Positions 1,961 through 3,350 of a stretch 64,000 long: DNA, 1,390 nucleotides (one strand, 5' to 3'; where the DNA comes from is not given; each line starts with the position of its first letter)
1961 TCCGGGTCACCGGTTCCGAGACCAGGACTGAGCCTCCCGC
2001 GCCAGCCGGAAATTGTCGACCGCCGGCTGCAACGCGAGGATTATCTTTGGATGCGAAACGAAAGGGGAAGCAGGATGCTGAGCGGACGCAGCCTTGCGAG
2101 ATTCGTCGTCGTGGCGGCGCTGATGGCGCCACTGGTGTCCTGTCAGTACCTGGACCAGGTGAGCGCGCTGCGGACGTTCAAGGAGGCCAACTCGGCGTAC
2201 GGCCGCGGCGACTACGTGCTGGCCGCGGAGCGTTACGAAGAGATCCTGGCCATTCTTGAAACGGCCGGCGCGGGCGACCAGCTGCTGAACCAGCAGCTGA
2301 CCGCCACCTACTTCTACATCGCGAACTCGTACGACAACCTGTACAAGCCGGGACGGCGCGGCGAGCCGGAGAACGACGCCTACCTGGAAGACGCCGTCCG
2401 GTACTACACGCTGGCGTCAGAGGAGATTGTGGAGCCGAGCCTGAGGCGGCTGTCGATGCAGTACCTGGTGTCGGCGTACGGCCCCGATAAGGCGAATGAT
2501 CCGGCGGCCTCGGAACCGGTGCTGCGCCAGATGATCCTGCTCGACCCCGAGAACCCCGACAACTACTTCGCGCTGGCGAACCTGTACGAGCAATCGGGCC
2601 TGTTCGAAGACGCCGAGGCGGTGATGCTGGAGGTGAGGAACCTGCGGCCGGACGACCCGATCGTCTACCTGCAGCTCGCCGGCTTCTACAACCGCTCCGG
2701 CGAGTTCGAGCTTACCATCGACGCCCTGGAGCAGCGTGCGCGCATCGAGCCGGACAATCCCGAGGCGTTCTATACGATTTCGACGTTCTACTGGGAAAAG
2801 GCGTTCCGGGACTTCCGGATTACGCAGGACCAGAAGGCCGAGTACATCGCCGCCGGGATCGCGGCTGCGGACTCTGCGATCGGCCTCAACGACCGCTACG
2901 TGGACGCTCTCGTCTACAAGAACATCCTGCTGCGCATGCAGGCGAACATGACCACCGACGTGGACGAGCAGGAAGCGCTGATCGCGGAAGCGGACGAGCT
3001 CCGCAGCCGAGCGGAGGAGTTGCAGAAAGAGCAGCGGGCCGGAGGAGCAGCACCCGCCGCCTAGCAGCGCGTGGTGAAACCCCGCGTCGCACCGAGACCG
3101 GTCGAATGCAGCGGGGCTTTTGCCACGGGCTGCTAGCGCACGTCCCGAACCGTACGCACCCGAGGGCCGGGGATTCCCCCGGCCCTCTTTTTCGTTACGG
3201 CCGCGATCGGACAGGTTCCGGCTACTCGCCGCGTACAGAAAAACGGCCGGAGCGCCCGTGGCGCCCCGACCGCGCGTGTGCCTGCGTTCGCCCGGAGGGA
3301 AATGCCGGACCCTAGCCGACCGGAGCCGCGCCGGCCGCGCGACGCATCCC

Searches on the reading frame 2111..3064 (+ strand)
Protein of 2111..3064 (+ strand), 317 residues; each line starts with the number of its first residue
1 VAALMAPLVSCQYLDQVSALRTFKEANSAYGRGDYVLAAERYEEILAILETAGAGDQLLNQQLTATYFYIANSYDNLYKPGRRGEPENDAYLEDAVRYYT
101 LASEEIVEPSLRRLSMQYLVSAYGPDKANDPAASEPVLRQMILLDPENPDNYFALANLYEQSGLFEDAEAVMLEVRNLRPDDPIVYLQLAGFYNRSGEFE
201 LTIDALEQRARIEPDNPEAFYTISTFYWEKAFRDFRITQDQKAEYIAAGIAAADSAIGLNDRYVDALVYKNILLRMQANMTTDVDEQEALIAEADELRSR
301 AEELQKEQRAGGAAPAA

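Call 51: search_protein_families(library=pfam, proteins=[window:2111-3064:+], max_evalue=0.001)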
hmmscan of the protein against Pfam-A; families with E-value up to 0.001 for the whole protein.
window:2111-3064:+ (317 aa): 8 families
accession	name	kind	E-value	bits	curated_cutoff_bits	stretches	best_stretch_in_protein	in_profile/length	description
PF14559.12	TPR_19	-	6.2e-11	42.9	25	1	128-185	4-61/68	Tetratricopeptide repeat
PF13428.12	TPR_14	-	3.8e-10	39.9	23.5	1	149-190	1-42/44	Tetratricopeptide repeat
PF13432.12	TPR_16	-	9e-07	29.7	32.7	0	127-183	9-65/65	Tetratricopeptide repeat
PF13431.12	TPR_17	-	1.2e-06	28.7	24.4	1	140-169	4-33/34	Tetratricopeptide repeat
PF13414.12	TPR_11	-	7.8e-06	25.9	26.8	0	144-163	23-42/42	TPR repeat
PF13176.12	TPR_7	-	3e-05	24.2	27.9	0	153-181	3-31/36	Tetratricopeptide repeat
PF13181.12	TPR_8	-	0.00015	22.1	25.7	0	151-181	3-33/34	Tetratricopeptide repeat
PF07719.23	TPR_2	-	0.00019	21.7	27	0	150-182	2-34/34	Tetratricopeptide repeat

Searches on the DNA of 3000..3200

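Call 89: search_rna_families(source=window, start=3000, end=3200, threshold=evalue, max_evalue=10)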
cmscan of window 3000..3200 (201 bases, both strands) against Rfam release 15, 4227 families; matches with E-value up to 10: 33.
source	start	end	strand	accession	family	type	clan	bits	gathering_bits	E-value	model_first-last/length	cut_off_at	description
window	3062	3135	-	RF00891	mir-671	Gene; miRNA;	-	21.2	65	0.18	1-84/84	no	mir-671 microRNA precursor family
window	3132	3189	+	RF02884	BcKCsr7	Gene; sRNA;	-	19.8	59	0.038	1-157/157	no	Burkholderia sRNA 7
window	3109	3192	+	RF02651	SorY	Gene; sRNA;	-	18.8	111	0.076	1-83/83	no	Singlet oxygen resistance RNA Y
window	3070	3191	+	RF02345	ar15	Gene; sRNA;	CL00108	18.2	40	0.1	1-112/112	no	Alphaproteobacterial ar15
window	3049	3140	-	RF04074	mir-1199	Gene; miRNA;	-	18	80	2.8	1-100/100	no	mir-1199 microRNA precursor family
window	3069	3192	+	RF02356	BjrC1505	Gene; sRNA;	-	17.9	50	0.22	1-140/140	no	Alphaproteobacterial sRNA BjrC1505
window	3127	3197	+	RF00236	ctRNA_pGA1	Gene; antisense;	-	17.1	45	0.3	1-79/79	no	ctRNA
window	3133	3189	+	RF02833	Scr3202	Gene; sRNA;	-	16.9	52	2.5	1-95/95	no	Streptomyces RNA 3202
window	3126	3193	+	RF02871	ncS54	Gene; sRNA;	-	16.5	43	0.18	1-79/79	no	Burkholderia sRNA 54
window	3017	3109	-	RF02237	asX3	Gene; sRNA;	-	16.4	40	0.2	1-182/182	no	Xanthomonas sRNA asX3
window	3146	3189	-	RF01093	RF_site5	Cis-reg; frameshift_element;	-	16.1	35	1.4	11-60/60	no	Ma3 gene ribosomal frameshift signal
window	3150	3200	+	RF03253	mir-4654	Gene; miRNA;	-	14.6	87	3.3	1-76/76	no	mir-4654 microRNA precursor family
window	3163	3194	+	RF02712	EBER2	Gene; sRNA;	-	14.5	200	0.25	1-173/173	no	Epstein-Barr virus EBER2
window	3142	3190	+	RF02784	SorX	Gene; sRNA;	-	14.4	46.6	0.43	1-73/73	no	Singlet oxygen resistance RNA X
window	3014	3083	-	RF03758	mir-2756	Gene; miRNA;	-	14.2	61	2.4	1-78/78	no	mir-2756 microRNA precursor family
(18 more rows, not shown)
